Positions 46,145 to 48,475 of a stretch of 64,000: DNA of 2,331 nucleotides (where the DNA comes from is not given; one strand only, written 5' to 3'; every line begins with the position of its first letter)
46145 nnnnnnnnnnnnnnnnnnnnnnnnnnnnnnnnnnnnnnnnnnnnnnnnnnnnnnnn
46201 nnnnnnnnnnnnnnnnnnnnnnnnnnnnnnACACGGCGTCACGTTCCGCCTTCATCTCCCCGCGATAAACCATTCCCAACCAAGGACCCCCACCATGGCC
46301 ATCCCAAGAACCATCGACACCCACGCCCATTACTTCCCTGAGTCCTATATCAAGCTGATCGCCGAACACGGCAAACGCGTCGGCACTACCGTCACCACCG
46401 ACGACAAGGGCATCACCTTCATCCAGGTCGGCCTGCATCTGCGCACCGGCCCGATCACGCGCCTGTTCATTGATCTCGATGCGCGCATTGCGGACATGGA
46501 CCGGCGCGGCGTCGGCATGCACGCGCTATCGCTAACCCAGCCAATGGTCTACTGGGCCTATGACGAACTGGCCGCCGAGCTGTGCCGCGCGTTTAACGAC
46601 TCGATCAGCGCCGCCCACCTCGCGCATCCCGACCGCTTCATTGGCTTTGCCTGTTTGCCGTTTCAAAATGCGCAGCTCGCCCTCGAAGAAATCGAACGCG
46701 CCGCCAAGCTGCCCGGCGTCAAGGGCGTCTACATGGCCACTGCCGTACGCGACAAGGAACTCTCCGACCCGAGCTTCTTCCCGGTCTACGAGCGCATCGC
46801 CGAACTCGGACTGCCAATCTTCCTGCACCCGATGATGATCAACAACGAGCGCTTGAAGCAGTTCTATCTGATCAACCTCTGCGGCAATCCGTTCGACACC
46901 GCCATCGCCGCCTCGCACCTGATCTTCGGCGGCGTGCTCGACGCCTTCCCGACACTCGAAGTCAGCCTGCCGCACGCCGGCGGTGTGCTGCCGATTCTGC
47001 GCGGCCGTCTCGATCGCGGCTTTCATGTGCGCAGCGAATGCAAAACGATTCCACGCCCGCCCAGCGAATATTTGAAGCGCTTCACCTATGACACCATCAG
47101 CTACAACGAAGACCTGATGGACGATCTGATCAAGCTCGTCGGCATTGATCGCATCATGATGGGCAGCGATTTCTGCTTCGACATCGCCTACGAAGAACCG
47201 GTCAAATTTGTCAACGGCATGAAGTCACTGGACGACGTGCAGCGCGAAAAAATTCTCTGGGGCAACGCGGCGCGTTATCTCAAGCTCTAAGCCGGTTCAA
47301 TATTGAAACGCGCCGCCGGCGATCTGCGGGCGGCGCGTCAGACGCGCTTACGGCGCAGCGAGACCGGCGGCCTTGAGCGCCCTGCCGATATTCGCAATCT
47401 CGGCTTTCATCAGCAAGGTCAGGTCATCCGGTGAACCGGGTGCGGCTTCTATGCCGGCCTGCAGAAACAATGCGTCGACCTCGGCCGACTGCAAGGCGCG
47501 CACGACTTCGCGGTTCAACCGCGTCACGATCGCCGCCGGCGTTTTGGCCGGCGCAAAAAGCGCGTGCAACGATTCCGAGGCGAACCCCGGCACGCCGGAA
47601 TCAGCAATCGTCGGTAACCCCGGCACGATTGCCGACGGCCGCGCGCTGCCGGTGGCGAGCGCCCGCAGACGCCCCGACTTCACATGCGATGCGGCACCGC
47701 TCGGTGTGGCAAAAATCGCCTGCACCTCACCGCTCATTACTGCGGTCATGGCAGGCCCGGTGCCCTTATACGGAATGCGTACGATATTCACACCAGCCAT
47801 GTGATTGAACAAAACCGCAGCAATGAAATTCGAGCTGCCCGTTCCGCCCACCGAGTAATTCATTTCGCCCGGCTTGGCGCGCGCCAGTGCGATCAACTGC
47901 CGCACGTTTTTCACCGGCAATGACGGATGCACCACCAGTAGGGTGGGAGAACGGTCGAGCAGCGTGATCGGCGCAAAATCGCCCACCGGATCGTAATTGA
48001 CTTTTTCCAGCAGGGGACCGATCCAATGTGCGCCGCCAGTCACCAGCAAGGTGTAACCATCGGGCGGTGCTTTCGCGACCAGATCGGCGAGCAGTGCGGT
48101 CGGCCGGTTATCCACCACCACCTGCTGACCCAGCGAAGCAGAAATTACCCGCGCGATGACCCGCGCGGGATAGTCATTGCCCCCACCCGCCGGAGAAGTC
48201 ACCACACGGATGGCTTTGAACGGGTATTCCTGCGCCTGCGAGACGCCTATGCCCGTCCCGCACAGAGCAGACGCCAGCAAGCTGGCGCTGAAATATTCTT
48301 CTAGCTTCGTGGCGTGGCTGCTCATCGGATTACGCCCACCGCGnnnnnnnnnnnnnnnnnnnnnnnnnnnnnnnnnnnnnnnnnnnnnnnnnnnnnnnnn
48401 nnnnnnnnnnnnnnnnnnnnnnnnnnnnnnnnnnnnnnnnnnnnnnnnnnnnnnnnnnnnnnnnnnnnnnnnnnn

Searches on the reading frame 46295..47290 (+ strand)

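Call 65: search_protein_families(library=pfam, proteins=[window:46295-47290:+], max_evalue=0.00001)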
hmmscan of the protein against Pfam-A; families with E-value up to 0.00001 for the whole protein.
window:46295-47290:+ (331 aa): 1 family
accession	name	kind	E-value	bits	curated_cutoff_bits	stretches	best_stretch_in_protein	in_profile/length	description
PF04909.20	Amidohydro_2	-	4.1e-39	135.5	26.4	1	7-330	1-288/289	Amidohydrolase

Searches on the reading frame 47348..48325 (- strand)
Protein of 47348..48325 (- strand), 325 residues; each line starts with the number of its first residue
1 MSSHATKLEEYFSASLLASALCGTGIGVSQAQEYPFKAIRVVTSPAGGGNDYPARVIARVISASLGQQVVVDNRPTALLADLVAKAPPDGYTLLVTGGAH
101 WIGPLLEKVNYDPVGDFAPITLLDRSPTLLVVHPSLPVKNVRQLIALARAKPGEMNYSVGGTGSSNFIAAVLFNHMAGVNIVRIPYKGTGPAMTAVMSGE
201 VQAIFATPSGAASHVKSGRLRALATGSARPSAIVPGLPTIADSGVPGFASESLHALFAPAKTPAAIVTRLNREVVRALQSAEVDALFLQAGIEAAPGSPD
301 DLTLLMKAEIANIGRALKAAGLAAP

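Call 65: search_protein_families(library=pfam, proteins=[window:47348-48325:-], max_evalue=0.00001)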
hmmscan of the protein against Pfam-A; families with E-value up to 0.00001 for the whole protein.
window:47348-48325:- (325 aa): 1 family
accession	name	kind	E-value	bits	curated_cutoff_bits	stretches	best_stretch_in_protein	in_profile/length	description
PF03401.19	TctC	-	3.1e-56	191.3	27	1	54-322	2-274/274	Tripartite tricarboxylate transporter family receptor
